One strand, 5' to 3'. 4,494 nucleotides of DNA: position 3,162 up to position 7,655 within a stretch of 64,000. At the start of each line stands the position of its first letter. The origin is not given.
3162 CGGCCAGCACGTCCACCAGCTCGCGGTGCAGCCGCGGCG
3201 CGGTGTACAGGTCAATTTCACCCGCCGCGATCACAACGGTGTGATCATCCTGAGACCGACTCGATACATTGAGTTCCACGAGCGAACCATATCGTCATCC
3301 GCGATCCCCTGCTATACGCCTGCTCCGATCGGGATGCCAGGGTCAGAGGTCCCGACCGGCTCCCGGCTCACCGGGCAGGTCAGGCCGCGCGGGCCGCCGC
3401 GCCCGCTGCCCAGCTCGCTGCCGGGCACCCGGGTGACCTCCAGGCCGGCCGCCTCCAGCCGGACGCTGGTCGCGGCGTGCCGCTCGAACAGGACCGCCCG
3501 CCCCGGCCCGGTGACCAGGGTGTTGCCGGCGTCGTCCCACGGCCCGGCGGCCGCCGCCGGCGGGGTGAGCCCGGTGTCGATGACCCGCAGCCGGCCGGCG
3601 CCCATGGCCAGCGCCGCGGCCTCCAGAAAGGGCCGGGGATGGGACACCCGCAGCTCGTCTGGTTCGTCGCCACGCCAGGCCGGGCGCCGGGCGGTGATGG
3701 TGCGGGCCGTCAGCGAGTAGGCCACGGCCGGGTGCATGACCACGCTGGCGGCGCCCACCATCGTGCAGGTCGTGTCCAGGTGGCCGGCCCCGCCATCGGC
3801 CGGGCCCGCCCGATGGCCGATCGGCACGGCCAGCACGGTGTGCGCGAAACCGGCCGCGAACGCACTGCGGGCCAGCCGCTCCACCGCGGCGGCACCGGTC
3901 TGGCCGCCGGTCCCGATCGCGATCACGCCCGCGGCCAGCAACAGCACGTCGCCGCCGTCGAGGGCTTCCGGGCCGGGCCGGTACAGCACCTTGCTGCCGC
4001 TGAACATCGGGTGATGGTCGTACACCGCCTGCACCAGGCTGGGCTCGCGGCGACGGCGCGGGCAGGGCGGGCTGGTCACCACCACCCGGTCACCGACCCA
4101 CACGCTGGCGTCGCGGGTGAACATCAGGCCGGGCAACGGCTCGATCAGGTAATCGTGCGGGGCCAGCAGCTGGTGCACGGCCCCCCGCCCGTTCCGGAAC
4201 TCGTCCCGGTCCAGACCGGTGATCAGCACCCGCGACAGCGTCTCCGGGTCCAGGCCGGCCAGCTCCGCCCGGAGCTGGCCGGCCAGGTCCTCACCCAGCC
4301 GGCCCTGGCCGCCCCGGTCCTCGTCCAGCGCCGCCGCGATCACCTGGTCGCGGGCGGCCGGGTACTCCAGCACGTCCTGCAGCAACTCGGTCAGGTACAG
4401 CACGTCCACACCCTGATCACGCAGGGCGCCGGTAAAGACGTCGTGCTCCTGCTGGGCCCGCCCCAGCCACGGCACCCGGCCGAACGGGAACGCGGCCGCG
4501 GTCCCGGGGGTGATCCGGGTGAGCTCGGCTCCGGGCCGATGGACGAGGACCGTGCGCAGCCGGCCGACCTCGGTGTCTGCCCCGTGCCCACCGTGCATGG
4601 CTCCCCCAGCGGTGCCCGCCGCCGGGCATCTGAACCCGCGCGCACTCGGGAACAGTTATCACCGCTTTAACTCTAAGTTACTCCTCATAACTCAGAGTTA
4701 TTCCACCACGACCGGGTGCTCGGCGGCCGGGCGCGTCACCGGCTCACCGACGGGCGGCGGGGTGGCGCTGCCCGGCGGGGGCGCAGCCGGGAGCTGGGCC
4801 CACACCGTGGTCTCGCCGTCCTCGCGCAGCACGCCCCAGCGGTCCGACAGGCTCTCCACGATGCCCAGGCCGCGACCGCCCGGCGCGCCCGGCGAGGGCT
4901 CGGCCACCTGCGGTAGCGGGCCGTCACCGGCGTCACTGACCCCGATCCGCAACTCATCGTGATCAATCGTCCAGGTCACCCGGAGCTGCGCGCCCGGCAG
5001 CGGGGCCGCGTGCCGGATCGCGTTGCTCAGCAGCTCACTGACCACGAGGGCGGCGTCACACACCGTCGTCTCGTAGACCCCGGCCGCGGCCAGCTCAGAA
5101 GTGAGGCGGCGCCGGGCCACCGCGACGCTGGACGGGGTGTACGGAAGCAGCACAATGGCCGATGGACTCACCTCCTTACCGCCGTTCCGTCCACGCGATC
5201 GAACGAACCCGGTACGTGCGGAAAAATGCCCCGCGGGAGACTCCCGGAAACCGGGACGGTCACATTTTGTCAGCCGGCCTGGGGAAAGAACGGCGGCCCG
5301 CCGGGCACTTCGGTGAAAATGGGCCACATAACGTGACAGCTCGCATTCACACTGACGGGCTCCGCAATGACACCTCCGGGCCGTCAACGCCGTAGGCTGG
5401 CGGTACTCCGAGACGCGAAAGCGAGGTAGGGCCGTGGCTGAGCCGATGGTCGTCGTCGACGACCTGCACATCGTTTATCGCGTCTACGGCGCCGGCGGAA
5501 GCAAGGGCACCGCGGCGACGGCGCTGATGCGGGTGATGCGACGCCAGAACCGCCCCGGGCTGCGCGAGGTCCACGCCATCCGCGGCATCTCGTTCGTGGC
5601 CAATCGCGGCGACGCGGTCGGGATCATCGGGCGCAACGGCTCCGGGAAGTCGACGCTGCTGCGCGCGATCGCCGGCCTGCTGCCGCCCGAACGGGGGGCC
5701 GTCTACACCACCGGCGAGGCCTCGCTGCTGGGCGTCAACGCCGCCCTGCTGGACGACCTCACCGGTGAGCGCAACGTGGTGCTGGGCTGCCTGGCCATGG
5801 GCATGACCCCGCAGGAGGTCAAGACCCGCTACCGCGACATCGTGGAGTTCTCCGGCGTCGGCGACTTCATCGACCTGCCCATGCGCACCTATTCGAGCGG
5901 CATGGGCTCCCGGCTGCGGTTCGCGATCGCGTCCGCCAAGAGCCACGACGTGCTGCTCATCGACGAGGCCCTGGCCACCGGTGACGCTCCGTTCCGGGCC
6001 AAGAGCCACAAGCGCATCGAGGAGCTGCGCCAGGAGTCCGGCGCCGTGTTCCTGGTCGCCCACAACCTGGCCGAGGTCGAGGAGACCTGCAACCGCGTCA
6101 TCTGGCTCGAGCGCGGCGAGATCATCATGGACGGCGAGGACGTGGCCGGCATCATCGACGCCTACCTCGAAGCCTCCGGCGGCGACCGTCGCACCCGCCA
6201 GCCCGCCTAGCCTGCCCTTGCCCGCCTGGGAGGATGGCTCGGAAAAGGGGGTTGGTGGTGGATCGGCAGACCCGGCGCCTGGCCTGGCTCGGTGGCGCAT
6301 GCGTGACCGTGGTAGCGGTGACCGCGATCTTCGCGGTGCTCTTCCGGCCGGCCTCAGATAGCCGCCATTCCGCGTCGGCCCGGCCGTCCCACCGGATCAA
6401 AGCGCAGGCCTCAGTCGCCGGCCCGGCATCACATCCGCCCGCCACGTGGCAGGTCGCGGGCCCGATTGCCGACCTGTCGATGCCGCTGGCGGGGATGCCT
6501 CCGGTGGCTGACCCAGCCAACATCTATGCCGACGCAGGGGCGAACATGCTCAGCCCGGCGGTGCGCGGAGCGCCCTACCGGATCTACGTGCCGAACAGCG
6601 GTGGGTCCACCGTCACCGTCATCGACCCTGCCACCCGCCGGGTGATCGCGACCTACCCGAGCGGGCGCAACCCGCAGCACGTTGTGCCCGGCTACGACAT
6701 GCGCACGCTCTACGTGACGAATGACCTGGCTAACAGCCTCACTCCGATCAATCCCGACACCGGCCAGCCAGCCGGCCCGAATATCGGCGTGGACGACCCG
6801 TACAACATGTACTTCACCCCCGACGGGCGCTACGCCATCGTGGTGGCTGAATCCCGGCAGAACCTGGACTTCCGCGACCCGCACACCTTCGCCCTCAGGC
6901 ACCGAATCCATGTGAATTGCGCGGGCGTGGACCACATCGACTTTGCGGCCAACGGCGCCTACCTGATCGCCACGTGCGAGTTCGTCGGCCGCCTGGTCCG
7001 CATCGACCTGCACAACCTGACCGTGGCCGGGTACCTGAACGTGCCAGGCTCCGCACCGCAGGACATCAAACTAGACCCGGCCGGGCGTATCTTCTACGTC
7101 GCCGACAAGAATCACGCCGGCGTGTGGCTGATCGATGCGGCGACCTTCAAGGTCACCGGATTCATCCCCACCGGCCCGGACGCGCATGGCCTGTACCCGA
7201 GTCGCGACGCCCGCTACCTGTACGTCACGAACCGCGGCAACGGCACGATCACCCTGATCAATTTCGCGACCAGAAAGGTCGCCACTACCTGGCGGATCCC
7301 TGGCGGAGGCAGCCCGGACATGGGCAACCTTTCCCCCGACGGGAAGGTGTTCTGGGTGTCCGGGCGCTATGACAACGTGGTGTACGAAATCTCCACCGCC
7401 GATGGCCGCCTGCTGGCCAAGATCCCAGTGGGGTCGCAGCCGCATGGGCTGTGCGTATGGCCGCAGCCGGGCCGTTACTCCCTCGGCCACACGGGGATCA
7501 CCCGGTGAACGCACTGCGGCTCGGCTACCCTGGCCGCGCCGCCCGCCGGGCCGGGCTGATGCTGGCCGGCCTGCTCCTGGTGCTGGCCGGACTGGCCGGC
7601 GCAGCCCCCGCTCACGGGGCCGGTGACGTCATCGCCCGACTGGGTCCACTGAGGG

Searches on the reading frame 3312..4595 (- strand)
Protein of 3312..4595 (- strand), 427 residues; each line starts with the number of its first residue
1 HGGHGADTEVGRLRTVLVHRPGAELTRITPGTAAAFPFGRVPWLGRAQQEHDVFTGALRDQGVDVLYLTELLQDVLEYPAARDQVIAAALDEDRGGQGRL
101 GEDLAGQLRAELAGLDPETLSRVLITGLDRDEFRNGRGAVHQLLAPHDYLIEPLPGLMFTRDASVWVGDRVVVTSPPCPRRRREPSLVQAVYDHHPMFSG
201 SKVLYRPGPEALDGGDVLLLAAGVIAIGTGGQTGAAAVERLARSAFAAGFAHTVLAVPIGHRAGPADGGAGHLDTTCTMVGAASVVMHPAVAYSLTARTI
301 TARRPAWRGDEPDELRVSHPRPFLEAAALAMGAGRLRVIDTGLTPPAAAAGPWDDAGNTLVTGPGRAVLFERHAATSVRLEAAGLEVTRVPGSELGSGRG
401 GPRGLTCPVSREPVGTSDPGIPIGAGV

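Call 67: search_protein_families(library=pfam, proteins=[window:3312-4595:-], max_evalue=0.001)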
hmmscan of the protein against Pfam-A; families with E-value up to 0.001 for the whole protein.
window:3312-4595:- (427 aa): 1 family
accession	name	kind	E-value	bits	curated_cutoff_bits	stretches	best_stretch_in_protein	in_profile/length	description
PF02274.22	ADI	-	1.5e-69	235.3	22.8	1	38-411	5-377/377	Arginine deiminase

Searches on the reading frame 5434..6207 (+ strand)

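Call 67: search_protein_families(library=pfam, proteins=[window:5434-6207:+], max_evalue=0.001)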
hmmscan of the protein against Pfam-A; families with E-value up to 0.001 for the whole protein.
window:5434-6207:+ (258 aa): 6 families
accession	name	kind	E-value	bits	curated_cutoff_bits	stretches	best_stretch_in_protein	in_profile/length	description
PF00005.33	ABC_tran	-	1.3e-18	68.4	25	1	50-180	2-136/137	ABC transporter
PF13304.12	AAA_21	-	2.2e-06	28.4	27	1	63-99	3-42/304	AAA domain, putative AbiEii toxin, Type IV TA system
PF13555.12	AAA_29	-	2.6e-06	27.5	27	1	58-87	22-50/61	P-loop containing region of AAA domain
PF02463.25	SMC_N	-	7e-06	26.1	40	0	62-80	27-45/220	RecF/RecN/SMC N terminal domain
PF13401.12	AAA_22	-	3.1e-05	24.7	27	1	64-182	10-96/130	AAA domain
PF13476.12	AAA_23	-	0.00045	21.4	27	1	63-81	23-41/201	AAA domain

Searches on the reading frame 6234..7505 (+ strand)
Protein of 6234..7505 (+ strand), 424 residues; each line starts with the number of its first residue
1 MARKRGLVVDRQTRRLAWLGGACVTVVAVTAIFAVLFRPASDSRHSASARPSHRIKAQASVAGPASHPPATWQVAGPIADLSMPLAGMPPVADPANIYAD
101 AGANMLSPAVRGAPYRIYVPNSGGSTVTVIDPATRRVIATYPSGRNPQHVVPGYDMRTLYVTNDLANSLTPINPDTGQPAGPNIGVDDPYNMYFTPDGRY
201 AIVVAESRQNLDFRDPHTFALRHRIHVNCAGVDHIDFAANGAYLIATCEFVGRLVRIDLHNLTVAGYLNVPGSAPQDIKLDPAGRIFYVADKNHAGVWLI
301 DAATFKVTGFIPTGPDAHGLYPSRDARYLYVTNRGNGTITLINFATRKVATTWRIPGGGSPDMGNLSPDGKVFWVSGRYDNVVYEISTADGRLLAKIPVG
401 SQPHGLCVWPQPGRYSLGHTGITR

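Call 67: search_protein_families(library=pfam, proteins=[window:6234-7505:+], max_evalue=0.001)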
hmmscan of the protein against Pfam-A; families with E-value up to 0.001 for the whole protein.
window:6234-7505:+ (424 aa): 5 families
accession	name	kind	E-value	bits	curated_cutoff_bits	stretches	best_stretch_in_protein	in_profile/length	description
PF21783.3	YNCE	-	4.8e-24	85.7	27.1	1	109-407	34-332/339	YNCE-like beta-propeller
PF10282.15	Lactonase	-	2.6e-07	30.6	21.7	0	323-394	252-328/344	Lactonase, 7-bladed beta-propeller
PF02239.22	Cytochrom_D1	-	1.3e-06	27.6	25.5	1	286-386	6-103/368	Cytochrome D1 heme domain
PF21959.2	DUF6923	-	6.9e-05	23.2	27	0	194-267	94-167/234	Repeat of unknown function (DUF6923)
PF25174.1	Beta-prop_THOC3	-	0.00033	20.2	305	0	188-291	90-190/272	THOC3 beta-propeller domain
